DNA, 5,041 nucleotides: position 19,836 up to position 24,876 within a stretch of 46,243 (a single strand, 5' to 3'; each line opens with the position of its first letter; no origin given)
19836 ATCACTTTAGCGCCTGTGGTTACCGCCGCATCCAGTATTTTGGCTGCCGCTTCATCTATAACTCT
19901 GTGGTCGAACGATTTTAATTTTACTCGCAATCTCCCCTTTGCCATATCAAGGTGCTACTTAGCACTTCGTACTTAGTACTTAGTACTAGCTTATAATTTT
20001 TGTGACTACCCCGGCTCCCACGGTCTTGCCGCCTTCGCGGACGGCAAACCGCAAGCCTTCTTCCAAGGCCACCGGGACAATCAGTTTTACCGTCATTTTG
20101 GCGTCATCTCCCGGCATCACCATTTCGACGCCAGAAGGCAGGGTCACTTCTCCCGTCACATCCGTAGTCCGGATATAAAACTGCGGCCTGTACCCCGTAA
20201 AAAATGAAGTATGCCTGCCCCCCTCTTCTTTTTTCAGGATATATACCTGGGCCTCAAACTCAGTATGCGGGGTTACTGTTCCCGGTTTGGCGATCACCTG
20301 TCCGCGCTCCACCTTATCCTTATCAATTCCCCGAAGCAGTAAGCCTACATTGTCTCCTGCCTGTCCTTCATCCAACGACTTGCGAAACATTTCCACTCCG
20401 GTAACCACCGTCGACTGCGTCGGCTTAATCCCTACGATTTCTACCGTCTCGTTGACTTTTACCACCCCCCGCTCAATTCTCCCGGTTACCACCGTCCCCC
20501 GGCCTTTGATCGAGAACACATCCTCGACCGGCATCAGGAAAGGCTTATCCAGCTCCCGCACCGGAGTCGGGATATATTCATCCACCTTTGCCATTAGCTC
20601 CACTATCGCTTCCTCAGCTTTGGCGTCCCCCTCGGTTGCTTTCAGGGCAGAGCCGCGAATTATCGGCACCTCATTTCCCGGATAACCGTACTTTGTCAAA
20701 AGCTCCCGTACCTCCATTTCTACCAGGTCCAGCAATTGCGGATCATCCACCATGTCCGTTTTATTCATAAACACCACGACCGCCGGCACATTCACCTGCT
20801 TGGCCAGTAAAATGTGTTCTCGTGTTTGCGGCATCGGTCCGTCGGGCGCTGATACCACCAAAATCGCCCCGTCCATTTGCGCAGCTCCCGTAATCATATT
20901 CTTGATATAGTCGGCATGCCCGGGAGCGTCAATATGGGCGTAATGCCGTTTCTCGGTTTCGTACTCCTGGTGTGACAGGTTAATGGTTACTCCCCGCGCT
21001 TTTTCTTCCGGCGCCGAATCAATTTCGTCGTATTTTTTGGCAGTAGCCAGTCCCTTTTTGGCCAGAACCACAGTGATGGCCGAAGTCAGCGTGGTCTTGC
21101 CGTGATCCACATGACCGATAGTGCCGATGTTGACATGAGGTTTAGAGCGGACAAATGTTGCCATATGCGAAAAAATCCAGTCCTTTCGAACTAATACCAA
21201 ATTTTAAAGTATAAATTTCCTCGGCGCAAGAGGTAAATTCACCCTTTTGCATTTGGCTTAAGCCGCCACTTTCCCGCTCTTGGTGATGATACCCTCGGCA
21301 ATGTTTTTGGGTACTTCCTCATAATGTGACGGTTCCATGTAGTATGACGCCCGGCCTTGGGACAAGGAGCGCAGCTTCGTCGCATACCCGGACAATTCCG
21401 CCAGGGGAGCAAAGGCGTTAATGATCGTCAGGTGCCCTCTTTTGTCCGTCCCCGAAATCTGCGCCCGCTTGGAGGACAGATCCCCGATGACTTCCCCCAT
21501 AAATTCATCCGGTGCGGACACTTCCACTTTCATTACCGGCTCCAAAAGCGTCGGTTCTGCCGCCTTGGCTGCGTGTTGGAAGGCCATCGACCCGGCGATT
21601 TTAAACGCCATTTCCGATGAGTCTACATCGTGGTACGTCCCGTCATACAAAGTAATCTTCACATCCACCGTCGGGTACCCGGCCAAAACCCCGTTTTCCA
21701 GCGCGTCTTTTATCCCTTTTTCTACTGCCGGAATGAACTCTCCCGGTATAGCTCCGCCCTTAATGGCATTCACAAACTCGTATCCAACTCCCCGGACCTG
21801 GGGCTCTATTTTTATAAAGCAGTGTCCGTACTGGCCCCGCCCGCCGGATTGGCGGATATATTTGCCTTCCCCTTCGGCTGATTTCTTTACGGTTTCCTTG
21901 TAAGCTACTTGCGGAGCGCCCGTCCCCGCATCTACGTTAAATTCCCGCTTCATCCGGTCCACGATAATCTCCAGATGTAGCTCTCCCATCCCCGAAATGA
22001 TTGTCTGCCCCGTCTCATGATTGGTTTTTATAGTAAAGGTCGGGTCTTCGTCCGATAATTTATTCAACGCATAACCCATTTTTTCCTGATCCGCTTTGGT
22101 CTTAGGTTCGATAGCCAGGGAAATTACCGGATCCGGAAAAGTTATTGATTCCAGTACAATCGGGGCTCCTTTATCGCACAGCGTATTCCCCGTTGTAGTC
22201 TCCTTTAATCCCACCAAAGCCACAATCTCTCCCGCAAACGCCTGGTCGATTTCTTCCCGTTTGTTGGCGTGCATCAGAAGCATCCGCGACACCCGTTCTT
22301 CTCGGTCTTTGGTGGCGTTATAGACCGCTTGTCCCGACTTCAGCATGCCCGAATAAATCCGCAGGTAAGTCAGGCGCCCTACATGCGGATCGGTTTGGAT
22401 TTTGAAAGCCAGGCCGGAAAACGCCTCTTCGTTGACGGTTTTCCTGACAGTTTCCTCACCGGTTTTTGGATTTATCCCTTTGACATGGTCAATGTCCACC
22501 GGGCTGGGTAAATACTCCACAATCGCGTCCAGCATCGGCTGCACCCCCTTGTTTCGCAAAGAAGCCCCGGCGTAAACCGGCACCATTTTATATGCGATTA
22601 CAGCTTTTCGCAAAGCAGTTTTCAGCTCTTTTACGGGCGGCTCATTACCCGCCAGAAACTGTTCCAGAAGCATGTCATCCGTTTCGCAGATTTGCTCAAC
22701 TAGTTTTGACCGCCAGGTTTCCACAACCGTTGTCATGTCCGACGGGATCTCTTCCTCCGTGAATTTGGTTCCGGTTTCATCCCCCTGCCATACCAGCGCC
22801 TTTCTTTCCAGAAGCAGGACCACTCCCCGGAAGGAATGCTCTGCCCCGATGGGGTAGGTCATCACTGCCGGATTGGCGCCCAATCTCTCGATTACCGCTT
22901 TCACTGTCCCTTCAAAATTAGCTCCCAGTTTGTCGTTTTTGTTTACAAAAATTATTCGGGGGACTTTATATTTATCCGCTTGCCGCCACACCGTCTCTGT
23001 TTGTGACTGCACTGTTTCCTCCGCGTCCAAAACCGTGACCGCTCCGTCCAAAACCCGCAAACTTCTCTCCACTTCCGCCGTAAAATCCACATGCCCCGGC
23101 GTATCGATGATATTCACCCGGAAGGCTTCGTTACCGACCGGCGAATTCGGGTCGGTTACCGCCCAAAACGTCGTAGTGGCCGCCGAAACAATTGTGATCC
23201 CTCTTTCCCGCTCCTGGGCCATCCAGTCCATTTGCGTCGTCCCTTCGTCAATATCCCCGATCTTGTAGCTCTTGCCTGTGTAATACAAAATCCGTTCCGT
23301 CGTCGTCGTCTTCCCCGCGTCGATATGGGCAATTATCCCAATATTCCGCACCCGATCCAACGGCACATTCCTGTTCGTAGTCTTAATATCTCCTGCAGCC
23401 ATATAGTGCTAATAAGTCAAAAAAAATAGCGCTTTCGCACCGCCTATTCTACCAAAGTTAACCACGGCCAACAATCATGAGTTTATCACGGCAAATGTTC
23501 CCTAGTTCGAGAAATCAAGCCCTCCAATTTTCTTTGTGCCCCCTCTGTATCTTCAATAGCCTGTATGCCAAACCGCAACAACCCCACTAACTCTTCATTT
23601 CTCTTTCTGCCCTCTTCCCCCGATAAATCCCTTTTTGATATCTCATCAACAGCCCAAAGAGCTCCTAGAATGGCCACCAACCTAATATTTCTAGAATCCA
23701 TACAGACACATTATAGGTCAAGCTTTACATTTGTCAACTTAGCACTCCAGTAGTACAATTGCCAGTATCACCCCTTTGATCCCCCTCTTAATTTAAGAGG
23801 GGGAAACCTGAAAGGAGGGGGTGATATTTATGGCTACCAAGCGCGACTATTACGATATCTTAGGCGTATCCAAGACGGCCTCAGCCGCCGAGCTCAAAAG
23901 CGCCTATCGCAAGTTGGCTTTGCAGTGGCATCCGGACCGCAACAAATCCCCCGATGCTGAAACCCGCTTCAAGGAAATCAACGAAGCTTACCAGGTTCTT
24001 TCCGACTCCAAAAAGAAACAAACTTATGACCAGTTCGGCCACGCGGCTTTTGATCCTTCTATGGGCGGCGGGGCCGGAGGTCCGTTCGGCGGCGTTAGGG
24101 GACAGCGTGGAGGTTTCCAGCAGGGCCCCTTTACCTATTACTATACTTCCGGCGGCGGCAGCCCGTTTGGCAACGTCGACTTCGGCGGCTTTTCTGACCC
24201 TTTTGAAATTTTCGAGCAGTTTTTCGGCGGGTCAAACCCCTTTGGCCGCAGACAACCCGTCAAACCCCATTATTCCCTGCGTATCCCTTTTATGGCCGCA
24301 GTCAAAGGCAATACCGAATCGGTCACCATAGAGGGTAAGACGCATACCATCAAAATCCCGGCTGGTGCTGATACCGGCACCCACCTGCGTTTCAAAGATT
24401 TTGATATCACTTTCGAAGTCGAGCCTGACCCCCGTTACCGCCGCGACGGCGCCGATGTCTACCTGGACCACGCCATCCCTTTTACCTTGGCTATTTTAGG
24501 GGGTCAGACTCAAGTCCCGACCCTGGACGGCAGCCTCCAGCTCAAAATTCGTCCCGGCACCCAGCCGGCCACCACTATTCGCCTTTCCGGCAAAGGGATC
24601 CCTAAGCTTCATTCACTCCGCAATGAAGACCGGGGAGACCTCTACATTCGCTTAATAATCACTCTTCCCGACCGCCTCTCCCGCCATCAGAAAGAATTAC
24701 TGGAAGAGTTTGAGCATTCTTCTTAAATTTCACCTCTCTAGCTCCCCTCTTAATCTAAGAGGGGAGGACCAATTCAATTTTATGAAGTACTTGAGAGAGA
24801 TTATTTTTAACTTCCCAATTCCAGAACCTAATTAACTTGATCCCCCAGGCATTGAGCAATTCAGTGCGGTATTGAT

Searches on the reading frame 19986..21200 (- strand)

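Call 66: search_protein_families(library=pfam, proteins=[window:19986-21200:-], max_evalue=0.0001)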
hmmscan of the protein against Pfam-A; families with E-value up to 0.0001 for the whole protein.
window:19986-21200:- (404 aa): 3 families
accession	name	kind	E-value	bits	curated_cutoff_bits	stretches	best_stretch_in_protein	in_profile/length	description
PF00009.33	GTP_EFTU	-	9.5e-63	211.6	26.5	1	20-211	1-187/188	Elongation factor Tu GTP binding domain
PF03143.23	GTP_EFTU_D3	-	2.8e-39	134.1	27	1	309-402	2-105/106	Elongation factor Tu C-terminal domain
PF03144.31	GTP_EFTU_D2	-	2.7e-20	73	30.3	1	235-304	1-73/73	Elongation factor Tu domain 2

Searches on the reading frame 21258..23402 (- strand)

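Call 66: search_protein_families(library=pfam, proteins=[window:21258-23402:-], max_evalue=0.0001)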
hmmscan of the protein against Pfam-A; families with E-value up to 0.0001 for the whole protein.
window:21258-23402:- (714 aa): 7 families
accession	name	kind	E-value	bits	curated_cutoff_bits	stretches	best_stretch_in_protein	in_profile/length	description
PF00009.33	GTP_EFTU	-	3.6e-60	203.2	26.5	1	17-300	2-188/188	Elongation factor Tu GTP binding domain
PF03764.24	EFG_IV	-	1.3e-46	157.8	24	1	497-615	1-120/121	Elongation factor G, domain IV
PF14492.12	EFG_III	-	2.2e-34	117.8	27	1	422-495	1-74/75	Elongation Factor G, domain III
PF00679.30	EFG_C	-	8.1e-28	96.7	27.9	1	619-703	2-87/89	Elongation factor G C-terminus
PF22042.2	EF-G_D2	-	1.5e-20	73.5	27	1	328-410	2-83/84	Elongation factor G domain 2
PF03144.31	GTP_EFTU_D2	-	3.2e-17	63.2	30.3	1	342-409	1-73/73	Elongation factor Tu domain 2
PF16658.11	RF3_C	-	2.1e-06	28.1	40.1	1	431-508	15-92/132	Class II release factor RF3, C-terminal domain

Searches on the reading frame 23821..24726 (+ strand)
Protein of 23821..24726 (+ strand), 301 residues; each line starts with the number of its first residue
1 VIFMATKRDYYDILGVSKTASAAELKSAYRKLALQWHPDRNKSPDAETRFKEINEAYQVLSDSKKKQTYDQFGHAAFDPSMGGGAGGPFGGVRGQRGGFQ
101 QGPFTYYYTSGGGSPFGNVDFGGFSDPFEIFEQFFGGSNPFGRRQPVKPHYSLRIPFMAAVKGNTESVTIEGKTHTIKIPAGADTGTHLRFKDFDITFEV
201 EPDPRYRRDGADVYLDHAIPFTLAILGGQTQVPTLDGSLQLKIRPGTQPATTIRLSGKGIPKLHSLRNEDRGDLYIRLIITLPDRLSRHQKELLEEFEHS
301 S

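Call 66: search_protein_families(library=pfam, proteins=[window:23821-24726:+], max_evalue=0.0001)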
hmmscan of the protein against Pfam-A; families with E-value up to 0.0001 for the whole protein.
window:23821-24726:+ (301 aa): 2 families
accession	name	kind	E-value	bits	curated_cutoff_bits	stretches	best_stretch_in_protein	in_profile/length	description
PF01556.23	DnaJ_C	-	1.2e-29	103.8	26.6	1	150-283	2-152/152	DnaJ C terminal domain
PF00226.36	DnaJ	-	3.4e-28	98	27.8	1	9-70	1-63/63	DnaJ domain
